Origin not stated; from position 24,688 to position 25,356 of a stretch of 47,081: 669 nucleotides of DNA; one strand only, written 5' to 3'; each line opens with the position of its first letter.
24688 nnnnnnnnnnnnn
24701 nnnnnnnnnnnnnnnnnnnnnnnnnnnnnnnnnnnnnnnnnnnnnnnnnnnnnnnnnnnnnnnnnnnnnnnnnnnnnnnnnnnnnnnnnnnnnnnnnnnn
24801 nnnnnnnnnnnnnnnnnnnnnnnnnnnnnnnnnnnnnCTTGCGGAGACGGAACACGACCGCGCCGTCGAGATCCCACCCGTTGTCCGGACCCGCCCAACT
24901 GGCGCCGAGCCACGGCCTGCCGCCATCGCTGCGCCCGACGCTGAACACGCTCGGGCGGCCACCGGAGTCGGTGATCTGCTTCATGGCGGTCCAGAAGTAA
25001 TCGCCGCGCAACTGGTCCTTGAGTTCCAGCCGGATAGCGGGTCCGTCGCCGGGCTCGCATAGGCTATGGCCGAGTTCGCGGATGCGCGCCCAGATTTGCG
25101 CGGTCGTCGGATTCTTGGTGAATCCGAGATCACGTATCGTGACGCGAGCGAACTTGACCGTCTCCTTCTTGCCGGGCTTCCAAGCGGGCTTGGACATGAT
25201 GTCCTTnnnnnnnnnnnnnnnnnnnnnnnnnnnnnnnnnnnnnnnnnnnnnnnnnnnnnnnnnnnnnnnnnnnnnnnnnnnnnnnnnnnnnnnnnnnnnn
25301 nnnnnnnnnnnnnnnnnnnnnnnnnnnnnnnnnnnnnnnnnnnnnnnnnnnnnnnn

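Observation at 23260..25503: Diversity-generating retroelement: 137-bp TR/VR pair that differs only at template adenines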

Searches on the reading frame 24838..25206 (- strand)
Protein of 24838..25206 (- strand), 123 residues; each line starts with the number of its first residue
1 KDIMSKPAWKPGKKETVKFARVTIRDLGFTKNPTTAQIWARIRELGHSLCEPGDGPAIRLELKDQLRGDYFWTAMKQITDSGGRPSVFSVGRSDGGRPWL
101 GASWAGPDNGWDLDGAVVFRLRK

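Call 98: predict_structure(alignment_id=A10)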
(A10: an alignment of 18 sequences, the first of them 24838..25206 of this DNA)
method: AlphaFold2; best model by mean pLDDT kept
length: 123 residues; sequences in the alignment: 18
mean_pLDDT: 74.8   pTM: 0.72
mean pLDDT of the five models: 74.8, 68.0, 58.0, 49.7, 49.4
residues with pLDDT >= 90: 28; 70-90: 51; 50-70: 34; < 50: 10
segments of 3 or more residues with pLDDT < 50: 1-7, 81-83
pLDDT, mean of each block of 10 residues (from residue 1): 47 75 95 92 92 75 73 70 56 60 73 90 76
secondary structure, 60 per line:
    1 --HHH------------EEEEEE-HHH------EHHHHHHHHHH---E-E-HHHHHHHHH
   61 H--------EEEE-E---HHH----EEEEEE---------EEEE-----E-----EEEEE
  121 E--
elements in order: E18-23 H35-44 H52-61 E70-73 E86-91 E101-104 E116-121

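Call 100: fold_search(model_id=the predicted structure, library=pdb)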
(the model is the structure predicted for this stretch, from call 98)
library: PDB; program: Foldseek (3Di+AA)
matches with E <= 10: 195; with E <= 0.001: 0
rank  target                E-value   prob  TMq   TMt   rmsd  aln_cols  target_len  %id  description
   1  8h4v_B                7.1e-02  0.85  0.47  0.42   5.9       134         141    8  Mincle CRD complex with PGL trisaccharide (released 2023-08-09)
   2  5b1x_C                3.0e-01  0.54  0.47  0.45   6.1       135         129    6  Crystal structure of human dendritic cell inhibitory receptor (DCIR) C-type lectin domain in complex with biantennary  (released 2016-05-11)
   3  3vyj                  3.2e-01  0.57  0.48  0.46   5.7       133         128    7  Crystal structure of C-type lectin domain of murine dendritic cell inhibitory receptor 2 (apo form) (released 2013-10-02)
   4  4kzw_A                3.4e-01  0.54  0.48  0.46   6.0       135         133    7  Structure of the carbohydrate-recognition domain of the C-type lectin mincle (released 2013-08-28)
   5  8oks_A                4.1e-01  0.57  0.45  0.49   5.2       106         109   13  Crystal structure of Bdellovibrio bacteriovorus Bd2740 C-terminal domain (released 2023-10-25)
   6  3wsr_A                4.4e-01  0.38  0.46  0.47   7.9       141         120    7  Crystal structure of CLEC-2 in complex with O-glycosylated podoplanin (released 2014-10-22)
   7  3wbr_F                4.7e-01  0.47  0.48  0.47   7.9       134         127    7  Crystal structure of carbohydrate recognition domain of Blood Dendritic Cell Antigen-2 (BDCA2) lectin (crystal form-3) (released 2013-12-25)
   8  4zrv_A                5.0e-01  0.44  0.48  0.46   6.0       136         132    7  Structure of cow mincle CRD complexed with trehalose mono butyrate (released 2016-05-25)
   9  3wbr_H                5.0e-01  0.41  0.49  0.48   9.5       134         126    5  Crystal structure of carbohydrate recognition domain of Blood Dendritic Cell Antigen-2 (BDCA2) lectin (crystal form-3) (released 2013-12-25)
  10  4kzw_B                5.0e-01  0.41  0.46  0.44   6.3       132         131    6  Structure of the carbohydrate-recognition domain of the C-type lectin mincle (released 2013-08-28)
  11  5aoh_B                5.0e-01  0.23  0.26  0.15   4.8        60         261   20  Crystal Structure of CarF (released 2017-01-25)
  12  3ff9_A                5.0e-01  0.21  0.39  0.40   7.6       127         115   13  Structure of NK cell receptor KLRG1 (released 2009-07-28)
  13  4kzv_B                5.0e-01  0.18  0.33  0.32  10.1       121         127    6  Structure of the carbohydrate-recognition domain of the C-type lectin mincle bound to trehalose (released 2013-08-28)
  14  3vpp_A                5.3e-01  0.20  0.38  0.38   9.3       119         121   11  Crystal Structure of the Human CLEC9A C-type Lectin-Like Domain (released 2012-04-25)
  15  3t3a_A                5.6e-01  0.41  0.47  0.47   7.9       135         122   11  Crystal structure of H107R mutant of extracellular domain of mouse receptor NKR-P1A (released 2011-08-10)
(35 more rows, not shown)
